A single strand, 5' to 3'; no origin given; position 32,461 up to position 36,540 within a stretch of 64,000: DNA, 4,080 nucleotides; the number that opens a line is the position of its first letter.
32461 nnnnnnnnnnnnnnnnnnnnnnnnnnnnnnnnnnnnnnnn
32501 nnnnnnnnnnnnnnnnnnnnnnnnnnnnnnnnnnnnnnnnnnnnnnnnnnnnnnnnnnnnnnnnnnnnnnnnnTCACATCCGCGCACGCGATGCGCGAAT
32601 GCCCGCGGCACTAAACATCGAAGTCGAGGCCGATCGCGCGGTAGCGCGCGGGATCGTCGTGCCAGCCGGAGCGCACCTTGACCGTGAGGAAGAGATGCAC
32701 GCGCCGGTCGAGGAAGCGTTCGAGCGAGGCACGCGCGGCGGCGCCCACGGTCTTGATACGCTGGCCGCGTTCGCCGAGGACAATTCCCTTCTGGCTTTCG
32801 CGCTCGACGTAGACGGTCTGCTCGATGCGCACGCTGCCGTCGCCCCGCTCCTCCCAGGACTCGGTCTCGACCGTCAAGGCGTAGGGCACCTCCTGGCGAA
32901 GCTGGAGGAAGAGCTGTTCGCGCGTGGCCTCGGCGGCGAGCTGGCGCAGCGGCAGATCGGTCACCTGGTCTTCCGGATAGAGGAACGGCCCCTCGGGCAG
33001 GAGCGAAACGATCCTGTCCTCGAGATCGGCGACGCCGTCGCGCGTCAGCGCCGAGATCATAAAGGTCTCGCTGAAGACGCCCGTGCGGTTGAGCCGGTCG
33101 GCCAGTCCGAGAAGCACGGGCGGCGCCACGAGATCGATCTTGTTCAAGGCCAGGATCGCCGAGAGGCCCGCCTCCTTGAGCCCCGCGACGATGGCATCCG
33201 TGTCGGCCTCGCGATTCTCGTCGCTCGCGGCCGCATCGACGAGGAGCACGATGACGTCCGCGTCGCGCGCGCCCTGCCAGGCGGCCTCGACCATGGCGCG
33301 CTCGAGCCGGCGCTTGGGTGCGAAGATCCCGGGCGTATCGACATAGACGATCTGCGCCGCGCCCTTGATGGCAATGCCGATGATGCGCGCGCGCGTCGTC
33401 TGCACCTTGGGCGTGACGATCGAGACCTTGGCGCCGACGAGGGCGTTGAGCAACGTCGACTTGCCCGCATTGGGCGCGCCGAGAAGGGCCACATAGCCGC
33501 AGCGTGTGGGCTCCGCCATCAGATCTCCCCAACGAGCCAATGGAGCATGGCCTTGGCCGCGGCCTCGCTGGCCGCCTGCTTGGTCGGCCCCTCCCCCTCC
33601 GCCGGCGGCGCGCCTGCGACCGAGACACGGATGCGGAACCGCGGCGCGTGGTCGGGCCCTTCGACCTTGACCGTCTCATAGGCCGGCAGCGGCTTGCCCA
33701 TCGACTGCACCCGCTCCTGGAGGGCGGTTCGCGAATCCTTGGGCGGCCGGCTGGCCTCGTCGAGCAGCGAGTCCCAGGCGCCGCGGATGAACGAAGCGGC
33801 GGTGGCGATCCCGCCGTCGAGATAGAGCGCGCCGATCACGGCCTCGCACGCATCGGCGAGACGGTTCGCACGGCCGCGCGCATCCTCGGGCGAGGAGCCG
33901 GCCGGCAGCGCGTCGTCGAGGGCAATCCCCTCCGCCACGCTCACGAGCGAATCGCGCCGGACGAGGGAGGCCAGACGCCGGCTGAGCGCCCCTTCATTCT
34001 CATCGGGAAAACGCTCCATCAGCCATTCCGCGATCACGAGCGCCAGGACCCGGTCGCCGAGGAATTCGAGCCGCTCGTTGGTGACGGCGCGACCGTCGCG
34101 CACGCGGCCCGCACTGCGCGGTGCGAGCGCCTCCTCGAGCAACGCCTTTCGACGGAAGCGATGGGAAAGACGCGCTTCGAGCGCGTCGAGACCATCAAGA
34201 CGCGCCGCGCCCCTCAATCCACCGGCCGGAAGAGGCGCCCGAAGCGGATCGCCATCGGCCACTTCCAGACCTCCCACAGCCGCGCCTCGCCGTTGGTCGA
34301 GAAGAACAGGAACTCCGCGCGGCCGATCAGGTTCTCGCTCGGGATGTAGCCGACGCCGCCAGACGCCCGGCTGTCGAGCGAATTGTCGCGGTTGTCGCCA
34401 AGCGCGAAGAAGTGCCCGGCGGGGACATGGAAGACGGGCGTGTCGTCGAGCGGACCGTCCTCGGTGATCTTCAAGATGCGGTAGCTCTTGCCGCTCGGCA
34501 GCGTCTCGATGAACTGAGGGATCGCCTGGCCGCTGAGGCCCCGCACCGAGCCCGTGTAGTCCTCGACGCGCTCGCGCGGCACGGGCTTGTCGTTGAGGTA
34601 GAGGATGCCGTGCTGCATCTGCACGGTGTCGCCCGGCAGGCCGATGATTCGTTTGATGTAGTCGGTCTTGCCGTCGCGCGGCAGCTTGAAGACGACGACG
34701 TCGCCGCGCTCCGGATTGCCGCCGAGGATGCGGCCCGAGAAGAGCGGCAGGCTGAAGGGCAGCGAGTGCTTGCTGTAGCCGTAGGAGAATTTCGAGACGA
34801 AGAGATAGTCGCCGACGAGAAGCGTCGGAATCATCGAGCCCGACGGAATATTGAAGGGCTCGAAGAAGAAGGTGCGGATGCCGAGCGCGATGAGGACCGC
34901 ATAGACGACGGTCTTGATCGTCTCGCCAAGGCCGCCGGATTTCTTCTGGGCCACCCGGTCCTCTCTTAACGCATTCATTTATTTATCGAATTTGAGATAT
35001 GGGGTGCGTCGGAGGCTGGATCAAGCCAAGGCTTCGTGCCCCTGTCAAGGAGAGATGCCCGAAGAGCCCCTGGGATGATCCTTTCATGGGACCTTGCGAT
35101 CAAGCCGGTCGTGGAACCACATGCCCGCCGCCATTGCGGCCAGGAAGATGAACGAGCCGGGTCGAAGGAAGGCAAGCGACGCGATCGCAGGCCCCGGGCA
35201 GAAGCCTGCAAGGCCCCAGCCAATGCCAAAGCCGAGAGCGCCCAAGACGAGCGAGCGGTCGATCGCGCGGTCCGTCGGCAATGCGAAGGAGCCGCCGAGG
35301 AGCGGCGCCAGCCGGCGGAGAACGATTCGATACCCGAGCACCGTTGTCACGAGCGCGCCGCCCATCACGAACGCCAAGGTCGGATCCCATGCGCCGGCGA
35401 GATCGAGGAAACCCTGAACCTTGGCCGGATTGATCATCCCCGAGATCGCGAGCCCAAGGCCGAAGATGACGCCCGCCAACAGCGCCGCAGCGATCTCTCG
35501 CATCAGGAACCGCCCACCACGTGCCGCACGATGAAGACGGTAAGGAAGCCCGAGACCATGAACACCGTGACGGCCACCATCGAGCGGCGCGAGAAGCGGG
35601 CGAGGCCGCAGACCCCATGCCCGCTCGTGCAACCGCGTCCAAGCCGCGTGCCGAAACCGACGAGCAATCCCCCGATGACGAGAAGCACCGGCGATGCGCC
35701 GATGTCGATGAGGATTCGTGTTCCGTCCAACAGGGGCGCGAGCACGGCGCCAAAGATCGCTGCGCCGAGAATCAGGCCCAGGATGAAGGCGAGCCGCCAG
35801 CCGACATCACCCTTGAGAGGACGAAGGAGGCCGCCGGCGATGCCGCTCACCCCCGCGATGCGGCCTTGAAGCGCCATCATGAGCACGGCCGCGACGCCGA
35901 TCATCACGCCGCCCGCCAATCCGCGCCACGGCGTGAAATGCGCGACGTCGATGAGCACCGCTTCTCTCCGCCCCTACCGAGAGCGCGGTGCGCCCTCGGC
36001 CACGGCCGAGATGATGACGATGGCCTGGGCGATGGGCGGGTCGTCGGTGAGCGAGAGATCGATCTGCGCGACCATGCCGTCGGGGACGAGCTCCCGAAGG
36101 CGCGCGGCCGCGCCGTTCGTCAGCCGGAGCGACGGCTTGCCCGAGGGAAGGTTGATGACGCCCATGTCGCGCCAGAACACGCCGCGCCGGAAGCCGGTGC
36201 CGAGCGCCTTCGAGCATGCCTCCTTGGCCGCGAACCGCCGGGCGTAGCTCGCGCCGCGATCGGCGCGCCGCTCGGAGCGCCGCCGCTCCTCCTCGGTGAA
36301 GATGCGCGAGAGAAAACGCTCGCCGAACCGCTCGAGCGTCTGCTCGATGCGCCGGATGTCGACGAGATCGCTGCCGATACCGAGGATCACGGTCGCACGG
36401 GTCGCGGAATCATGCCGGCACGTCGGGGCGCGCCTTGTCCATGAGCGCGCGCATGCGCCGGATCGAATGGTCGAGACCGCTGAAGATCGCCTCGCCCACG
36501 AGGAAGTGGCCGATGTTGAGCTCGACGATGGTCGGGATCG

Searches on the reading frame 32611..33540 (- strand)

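Call 39: search_protein_families(library=pfam, proteins=[window:32611-33540:-], max_evalue=0.0001)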
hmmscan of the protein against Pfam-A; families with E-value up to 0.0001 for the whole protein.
window:32611-33540:- (309 aa): 7 families
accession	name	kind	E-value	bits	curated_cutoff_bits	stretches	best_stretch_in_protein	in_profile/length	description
PF01926.29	MMR_HSR1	-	7.6e-23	81.2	21.9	1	17-134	2-113/113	50S ribosome-binding GTPase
PF07650.23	KH_2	-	3.4e-19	68.9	22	1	217-293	1-77/78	KH domain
PF02421.24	FeoB_N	-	1.7e-11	44.3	27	1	17-139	3-119/156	Ferrous iron transport protein B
PF00009.33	GTP_EFTU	-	2.7e-09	37.3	26.5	1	17-182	6-187/188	Elongation factor Tu GTP binding domain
PF00350.29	Dynamin_N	-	8.8e-09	36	27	1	17-51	1-35/168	Dynamin family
PF03193.22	RsgA_GTPase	-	1.9e-07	31.5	30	0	98-177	26-104/174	RsgA GTPase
PF10662.15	PduV-EutP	-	2.4e-06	27.8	21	1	17-177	4-141/143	Ethanolamine utilisation - propanediol utilisation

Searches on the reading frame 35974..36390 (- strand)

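Call 40: search_protein_families(library=pfam, proteins=[window:35974-36390:-], max_evalue=0.0001)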
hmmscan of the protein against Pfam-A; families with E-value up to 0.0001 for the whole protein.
window:35974-36390:- (138 aa): 1 family
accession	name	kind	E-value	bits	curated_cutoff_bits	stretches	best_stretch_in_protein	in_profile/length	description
PF01648.25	ACPS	-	4.9e-18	65.6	25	1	4-96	1-94/111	4'-phosphopantetheinyl transferase superfamily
